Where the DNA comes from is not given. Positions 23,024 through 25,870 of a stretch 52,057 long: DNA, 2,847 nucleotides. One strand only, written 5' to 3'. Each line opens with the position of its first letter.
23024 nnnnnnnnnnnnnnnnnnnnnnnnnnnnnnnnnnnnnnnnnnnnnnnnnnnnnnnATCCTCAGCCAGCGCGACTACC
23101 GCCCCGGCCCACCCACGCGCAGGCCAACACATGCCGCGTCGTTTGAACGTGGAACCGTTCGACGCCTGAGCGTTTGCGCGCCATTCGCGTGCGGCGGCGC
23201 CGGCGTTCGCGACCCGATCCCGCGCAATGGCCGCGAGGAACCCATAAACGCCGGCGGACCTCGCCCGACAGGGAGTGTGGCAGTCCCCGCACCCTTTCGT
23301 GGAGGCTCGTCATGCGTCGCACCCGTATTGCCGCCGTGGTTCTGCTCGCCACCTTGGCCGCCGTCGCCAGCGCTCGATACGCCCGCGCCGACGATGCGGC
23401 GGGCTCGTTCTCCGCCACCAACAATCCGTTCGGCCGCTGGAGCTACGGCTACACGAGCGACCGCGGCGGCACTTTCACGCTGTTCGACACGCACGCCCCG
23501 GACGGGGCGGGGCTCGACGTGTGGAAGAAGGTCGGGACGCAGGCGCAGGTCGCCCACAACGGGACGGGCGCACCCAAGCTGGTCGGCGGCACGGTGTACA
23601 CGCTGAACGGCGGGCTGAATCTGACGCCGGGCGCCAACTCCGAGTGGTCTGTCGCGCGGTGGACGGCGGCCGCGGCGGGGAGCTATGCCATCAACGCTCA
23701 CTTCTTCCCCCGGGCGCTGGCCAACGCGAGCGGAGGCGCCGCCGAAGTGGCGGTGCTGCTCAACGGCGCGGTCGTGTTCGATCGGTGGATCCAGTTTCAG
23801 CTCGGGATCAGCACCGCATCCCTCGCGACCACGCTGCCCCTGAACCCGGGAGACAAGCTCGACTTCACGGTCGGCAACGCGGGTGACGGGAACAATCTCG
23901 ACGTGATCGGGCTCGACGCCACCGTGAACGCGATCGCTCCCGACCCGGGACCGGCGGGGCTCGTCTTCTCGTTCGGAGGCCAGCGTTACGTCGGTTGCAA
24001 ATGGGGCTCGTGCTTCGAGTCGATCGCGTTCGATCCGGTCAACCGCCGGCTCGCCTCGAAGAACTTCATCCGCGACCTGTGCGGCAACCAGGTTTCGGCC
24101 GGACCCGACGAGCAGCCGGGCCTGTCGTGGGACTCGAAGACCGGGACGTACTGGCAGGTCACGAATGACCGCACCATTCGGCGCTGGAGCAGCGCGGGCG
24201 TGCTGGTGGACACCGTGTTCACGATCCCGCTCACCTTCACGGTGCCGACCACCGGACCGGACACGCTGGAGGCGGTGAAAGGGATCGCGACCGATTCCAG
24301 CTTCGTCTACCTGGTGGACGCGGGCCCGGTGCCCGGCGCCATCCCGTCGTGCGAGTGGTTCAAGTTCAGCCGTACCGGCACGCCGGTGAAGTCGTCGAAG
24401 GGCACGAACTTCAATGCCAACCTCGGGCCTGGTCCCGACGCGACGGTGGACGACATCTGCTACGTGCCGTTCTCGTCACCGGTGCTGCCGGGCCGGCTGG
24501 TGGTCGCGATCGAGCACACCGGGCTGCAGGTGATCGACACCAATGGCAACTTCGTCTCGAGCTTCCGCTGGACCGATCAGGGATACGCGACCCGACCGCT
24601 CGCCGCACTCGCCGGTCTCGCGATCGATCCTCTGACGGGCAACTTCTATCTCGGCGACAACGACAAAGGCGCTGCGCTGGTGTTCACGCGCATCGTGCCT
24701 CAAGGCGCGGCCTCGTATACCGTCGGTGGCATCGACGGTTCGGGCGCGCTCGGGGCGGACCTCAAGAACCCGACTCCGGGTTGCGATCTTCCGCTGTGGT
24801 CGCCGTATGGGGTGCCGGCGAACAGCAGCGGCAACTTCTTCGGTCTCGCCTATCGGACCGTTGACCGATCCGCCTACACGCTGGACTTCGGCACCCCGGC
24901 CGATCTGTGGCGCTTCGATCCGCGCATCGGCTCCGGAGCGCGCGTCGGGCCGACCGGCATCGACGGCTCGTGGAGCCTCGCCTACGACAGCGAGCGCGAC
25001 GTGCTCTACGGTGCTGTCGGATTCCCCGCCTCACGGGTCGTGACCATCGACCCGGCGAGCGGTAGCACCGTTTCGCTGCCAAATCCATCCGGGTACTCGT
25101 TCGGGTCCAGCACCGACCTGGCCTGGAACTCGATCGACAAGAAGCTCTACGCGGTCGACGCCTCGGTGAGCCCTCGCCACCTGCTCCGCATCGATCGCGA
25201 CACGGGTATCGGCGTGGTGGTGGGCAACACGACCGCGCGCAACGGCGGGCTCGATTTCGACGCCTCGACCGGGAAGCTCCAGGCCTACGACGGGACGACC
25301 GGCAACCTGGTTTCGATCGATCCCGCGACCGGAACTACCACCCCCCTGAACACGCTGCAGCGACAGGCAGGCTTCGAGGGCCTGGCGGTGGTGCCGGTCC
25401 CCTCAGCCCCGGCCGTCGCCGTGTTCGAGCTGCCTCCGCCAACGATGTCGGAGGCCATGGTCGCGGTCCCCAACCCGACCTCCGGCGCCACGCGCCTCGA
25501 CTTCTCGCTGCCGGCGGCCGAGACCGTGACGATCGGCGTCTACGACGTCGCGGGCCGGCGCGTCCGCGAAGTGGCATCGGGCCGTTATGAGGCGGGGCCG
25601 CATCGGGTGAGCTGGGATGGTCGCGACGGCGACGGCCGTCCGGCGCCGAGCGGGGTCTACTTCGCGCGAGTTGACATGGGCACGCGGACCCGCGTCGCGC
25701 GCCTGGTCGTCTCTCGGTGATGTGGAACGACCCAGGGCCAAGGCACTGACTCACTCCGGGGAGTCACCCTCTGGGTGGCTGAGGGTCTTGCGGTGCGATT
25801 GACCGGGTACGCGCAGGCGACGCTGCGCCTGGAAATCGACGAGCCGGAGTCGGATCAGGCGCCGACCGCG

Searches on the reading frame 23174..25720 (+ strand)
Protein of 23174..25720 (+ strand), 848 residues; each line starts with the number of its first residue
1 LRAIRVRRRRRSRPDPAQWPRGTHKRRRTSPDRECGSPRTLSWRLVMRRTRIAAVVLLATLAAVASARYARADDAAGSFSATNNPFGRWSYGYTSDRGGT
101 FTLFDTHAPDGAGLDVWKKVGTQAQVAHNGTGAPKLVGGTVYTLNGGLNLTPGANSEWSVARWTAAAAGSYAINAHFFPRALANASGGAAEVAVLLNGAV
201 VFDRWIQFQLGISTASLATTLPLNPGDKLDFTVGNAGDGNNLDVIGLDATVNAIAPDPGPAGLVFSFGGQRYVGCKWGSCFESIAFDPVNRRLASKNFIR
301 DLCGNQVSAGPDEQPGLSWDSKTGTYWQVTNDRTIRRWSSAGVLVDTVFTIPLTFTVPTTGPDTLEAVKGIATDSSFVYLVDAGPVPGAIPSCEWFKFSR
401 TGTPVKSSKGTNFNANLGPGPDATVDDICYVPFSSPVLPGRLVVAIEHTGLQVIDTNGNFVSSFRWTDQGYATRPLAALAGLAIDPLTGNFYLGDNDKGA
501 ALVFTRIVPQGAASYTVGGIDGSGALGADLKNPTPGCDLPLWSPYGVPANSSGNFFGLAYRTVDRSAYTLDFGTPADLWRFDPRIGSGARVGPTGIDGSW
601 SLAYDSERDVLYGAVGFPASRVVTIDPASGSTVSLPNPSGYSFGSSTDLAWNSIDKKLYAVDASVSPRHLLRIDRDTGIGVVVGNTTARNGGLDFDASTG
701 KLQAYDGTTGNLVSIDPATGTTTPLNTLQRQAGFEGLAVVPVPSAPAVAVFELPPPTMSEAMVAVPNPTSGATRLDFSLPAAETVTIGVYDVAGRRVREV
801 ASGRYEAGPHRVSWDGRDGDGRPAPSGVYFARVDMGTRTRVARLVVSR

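Call 61: search_protein_families(library=pfam, proteins=[window:23174-25720:+], max_evalue=0.00001)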
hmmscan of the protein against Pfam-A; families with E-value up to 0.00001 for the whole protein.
window:23174-25720:+ (848 aa): 2 families
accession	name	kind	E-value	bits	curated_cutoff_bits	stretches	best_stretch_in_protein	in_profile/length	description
PF13860.13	FlgD_ig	-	2.1e-12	47.3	27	1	774-833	11-73/79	FlgD Ig-like domain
PF21959.2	DUF6923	-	9.9e-06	25.9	27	0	601-729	39-172/234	Repeat of unknown function (DUF6923)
